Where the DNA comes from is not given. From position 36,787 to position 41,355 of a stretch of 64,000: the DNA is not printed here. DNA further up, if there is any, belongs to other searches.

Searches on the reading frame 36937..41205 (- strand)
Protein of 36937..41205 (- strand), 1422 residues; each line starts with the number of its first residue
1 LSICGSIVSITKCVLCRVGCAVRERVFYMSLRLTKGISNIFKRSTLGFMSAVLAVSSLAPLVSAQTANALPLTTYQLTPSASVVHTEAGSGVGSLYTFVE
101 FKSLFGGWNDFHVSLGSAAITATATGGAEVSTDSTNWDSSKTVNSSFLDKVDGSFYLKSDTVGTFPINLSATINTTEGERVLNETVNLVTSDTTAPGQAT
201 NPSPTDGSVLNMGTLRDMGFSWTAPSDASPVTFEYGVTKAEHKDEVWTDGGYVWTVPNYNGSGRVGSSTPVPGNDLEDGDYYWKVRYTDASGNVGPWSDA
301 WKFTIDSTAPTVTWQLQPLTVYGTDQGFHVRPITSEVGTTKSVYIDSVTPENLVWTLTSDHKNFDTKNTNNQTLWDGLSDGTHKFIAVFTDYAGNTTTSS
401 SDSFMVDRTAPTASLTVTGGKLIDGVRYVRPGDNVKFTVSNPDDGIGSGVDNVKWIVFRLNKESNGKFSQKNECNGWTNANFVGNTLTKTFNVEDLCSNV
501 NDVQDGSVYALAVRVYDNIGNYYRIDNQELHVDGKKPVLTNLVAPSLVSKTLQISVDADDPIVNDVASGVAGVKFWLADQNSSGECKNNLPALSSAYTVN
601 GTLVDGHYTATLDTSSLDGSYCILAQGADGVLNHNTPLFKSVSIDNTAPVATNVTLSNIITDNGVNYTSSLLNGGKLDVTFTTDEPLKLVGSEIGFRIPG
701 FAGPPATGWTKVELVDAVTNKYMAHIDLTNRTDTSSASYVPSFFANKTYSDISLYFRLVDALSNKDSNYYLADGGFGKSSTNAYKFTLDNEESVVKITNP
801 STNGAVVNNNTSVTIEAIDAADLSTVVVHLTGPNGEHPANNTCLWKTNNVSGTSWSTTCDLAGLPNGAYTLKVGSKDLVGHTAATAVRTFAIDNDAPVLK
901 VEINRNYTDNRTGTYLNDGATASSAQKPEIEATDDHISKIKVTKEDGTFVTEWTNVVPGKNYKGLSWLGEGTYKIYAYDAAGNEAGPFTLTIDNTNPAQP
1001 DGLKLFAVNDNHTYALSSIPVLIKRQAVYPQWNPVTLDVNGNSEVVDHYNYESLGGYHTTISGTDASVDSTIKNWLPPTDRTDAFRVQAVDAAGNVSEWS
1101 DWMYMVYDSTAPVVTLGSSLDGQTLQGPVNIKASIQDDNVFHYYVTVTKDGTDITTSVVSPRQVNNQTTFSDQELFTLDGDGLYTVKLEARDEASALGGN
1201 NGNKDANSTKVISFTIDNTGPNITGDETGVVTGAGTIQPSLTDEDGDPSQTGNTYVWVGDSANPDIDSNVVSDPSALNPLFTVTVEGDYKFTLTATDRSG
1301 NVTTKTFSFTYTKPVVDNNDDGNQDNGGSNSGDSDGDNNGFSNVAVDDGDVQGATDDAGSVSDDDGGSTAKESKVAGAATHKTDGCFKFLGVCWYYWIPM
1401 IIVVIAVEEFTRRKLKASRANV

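Call 80: search_protein_families(library=pfam, proteins=[window:36937-41205:-], max_evalue=0.00001)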
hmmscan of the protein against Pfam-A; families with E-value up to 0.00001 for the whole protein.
window:36937-41205:- (1422 aa): 2 families
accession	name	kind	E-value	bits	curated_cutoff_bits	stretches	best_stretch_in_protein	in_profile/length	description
PF19077.6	Big_13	-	8.6e-17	61.9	27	0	371-407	65-101/102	Bacterial Ig-like domain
PF13750.12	Big_3_3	-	1.5e-11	44.7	27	0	854-912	2-61/157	Bacterial Ig-like domain (group 3)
